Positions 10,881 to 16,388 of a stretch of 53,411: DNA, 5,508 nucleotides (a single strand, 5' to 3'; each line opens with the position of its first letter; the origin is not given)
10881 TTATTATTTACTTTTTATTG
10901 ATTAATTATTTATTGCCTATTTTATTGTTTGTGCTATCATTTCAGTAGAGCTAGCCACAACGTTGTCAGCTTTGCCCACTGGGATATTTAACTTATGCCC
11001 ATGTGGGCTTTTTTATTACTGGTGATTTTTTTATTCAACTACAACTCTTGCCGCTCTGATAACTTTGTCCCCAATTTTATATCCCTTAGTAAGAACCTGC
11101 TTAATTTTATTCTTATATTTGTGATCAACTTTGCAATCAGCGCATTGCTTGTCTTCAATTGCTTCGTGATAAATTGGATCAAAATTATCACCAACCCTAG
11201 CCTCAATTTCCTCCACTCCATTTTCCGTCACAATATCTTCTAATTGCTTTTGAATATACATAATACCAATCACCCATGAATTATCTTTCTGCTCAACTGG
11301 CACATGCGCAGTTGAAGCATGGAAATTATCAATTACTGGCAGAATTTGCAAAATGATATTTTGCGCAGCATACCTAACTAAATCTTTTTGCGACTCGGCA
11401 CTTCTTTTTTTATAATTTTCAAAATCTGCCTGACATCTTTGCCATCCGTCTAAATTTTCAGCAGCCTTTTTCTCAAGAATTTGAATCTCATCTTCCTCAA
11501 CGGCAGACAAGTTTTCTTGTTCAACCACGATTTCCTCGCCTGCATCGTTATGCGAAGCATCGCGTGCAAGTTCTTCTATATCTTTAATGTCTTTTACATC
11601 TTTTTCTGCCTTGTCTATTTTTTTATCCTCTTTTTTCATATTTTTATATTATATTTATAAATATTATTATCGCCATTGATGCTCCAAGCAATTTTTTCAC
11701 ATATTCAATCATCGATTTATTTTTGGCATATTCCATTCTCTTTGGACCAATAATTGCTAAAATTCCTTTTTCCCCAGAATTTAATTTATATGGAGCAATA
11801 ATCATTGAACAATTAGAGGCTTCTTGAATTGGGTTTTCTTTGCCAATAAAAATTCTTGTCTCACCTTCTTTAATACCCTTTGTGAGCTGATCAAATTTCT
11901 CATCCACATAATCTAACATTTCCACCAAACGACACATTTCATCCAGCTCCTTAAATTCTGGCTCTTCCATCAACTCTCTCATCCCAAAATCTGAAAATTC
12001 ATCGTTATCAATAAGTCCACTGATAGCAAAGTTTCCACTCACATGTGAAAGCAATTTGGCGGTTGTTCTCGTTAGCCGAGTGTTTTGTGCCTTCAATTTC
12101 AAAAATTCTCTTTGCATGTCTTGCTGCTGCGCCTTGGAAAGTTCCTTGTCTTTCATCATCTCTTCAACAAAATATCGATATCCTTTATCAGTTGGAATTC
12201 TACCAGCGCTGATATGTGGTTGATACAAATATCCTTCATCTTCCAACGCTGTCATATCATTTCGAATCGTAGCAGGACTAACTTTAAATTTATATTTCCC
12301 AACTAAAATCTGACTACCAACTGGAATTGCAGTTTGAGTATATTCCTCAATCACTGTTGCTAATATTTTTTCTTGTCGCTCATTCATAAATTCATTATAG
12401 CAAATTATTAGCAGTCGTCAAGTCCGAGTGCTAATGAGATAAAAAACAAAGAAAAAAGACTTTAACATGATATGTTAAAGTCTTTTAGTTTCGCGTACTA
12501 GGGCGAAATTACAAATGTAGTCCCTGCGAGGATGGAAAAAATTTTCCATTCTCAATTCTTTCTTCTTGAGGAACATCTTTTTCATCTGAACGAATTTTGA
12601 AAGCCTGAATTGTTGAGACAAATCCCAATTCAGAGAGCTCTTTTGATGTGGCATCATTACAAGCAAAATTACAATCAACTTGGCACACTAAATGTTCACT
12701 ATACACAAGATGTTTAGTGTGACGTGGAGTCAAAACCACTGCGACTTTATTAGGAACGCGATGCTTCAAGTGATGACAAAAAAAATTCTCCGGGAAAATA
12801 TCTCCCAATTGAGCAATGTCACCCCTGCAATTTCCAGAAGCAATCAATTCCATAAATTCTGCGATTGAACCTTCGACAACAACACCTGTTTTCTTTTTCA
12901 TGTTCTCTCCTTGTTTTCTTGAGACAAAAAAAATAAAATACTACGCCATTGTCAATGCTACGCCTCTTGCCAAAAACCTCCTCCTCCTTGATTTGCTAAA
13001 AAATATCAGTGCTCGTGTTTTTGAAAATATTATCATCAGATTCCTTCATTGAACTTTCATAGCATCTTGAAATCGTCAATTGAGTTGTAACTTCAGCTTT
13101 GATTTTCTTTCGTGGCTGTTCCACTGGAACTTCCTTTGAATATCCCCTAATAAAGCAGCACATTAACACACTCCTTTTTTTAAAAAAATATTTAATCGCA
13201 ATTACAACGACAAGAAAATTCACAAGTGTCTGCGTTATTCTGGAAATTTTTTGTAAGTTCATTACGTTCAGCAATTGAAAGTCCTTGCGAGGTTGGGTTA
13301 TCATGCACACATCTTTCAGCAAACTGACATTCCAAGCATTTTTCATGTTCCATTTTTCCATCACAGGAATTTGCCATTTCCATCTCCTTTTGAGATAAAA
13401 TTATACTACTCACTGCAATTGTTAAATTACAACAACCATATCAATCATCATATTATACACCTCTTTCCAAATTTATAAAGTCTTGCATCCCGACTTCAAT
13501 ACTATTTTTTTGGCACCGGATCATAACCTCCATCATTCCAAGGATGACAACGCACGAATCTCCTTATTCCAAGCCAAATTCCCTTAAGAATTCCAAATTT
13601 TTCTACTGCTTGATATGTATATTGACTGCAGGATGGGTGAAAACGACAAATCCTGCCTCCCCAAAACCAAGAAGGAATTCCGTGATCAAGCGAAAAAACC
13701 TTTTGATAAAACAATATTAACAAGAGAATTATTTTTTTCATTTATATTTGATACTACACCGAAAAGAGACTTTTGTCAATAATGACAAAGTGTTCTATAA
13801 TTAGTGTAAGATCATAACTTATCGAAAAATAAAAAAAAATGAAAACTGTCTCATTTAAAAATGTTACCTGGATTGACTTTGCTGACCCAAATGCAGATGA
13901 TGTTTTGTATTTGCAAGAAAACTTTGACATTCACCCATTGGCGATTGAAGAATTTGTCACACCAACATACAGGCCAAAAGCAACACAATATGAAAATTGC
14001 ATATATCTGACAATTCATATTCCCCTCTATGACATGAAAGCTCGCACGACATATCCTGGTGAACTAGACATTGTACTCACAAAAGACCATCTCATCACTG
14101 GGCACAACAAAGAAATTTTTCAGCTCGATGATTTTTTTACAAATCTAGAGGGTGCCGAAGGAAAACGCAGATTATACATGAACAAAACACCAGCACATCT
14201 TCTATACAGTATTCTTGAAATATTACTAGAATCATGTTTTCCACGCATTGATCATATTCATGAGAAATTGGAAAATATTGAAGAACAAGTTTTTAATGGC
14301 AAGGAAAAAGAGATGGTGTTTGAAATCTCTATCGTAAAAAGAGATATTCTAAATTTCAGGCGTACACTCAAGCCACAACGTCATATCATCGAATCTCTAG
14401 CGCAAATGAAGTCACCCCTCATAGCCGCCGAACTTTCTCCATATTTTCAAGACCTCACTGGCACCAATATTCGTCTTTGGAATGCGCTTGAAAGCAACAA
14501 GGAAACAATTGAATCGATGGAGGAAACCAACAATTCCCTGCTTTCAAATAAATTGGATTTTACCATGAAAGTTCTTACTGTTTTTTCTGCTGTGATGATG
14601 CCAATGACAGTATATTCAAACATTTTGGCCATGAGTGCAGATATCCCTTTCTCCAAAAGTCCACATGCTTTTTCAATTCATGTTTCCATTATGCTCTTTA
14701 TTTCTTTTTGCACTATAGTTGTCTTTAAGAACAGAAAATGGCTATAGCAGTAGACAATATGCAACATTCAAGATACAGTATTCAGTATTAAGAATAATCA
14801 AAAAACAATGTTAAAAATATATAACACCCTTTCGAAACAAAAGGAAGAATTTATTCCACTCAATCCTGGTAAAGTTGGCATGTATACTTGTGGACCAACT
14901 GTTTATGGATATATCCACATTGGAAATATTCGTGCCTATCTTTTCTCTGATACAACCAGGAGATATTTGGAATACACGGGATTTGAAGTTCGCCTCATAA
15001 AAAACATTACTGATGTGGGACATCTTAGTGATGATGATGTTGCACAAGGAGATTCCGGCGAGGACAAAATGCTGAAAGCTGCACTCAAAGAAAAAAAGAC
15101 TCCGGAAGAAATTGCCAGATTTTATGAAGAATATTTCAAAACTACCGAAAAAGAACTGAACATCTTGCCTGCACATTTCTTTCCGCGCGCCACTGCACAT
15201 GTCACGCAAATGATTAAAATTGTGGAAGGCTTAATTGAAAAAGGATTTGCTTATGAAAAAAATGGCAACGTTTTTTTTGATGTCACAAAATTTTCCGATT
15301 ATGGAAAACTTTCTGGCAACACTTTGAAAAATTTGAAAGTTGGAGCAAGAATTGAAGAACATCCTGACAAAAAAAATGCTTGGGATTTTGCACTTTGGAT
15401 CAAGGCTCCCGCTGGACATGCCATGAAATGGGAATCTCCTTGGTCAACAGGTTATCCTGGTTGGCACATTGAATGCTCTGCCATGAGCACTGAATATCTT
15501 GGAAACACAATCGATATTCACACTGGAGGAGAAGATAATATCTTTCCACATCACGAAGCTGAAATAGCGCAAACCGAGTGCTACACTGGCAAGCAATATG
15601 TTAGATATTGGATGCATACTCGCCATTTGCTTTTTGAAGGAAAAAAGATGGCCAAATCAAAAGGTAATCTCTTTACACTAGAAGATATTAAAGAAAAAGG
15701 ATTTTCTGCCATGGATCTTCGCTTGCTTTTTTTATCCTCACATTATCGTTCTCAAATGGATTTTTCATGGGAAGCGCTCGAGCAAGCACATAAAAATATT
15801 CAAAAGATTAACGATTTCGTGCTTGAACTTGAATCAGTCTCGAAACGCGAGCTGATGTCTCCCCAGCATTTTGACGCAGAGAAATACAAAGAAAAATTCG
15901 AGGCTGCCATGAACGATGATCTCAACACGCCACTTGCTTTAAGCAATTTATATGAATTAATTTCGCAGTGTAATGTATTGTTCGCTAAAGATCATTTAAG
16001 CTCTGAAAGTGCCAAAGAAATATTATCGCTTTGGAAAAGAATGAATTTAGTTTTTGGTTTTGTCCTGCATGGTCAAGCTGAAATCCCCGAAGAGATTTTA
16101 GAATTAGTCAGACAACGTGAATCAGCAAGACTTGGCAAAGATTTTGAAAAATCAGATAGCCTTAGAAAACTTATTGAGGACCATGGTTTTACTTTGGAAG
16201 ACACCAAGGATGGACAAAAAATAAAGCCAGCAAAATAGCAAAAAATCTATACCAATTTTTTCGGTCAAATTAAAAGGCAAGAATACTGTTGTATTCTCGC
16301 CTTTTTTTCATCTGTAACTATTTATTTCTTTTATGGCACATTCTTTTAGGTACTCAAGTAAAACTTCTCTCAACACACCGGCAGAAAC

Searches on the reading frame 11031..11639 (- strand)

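Call 54: search_protein_families(library=pfam, proteins=[window:11031-11639:-], max_evalue=0.001)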
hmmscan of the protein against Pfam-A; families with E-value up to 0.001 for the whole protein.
window:11031-11639:- (202 aa): 1 family
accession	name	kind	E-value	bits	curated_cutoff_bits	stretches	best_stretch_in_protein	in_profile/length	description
PF01025.24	GrpE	-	1.1e-38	133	25.8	1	39-201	7-163/165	GrpE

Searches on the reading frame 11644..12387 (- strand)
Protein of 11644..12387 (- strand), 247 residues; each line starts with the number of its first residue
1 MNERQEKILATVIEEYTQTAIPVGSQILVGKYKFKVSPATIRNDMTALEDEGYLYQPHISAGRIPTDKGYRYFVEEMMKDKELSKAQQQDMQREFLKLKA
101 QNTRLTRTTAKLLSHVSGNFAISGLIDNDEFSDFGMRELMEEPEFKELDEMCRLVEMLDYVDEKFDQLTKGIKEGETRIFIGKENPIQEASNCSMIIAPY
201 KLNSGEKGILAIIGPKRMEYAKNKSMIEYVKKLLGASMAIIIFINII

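Call 54: search_protein_families(library=pfam, proteins=[window:11644-12387:-], max_evalue=0.001)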
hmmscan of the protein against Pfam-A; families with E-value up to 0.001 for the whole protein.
window:11644-12387:- (247 aa): 2 families
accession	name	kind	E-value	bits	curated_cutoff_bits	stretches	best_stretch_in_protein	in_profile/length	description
PF01628.27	HrcA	-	1.5e-22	81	22.2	1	73-222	77-213/215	HrcA protein C terminal domain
PF08220.18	HTH_DeoR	-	0.0005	20.2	21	0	34-56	24-46/57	DeoR-like helix-turn-helix domain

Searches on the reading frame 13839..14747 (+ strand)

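Call 54: search_protein_families(library=pfam, proteins=[window:13839-14747:+], max_evalue=0.001)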
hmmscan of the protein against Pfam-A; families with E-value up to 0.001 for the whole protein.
window:13839-14747:+ (302 aa): 1 family
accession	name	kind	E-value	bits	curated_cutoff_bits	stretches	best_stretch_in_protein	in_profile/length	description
PF01544.23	CorA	-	1.1e-51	176.3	27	1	8-297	3-291/292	CorA-like Mg2+ transporter protein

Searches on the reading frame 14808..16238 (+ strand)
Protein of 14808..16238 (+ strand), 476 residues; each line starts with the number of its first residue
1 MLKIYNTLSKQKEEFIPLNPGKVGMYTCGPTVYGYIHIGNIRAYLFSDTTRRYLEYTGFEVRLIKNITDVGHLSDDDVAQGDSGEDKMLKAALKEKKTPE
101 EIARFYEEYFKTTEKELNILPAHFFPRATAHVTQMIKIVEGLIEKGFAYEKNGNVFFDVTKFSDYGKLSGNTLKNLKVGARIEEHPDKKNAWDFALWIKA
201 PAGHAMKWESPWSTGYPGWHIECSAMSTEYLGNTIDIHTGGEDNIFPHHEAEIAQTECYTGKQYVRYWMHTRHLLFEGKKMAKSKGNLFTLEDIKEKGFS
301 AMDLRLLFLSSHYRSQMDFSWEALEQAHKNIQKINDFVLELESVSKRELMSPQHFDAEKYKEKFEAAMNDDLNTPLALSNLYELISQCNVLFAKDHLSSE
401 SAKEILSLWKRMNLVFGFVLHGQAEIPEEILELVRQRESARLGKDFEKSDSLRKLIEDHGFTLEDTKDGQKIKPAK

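Call 54: search_protein_families(library=pfam, proteins=[window:14808-16238:+], max_evalue=0.001)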
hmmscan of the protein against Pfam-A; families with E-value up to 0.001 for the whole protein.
window:14808-16238:+ (476 aa): 6 families
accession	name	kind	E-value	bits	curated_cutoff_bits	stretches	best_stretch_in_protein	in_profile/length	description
PF01406.26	tRNA-synt_1e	-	8.5e-104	347.6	27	1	16-328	3-300/301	tRNA synthetases class I (C) catalytic domain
PF09190.17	DALR_2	-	9.2e-12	45.8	22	1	363-418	1-55/57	DALR domain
PF09334.17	tRNA-synt_1g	-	7e-11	41.9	20.1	2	32-161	10-126/391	tRNA synthetases class I (M)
PF01921.24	tRNA-synt_1f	-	3.5e-07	29.9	27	0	27-73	27-73/360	tRNA synthetases class I (K)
PF00133.28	tRNA-synt_1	-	1.3e-06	27.9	22.7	0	269-319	364-413/414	tRNA synthetases class I (I, L, M and V)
PF23493.1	CysS_C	-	0.00074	20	23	1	425-471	3-49/51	Cysteinyl-tRNA ligase anticodon binding domain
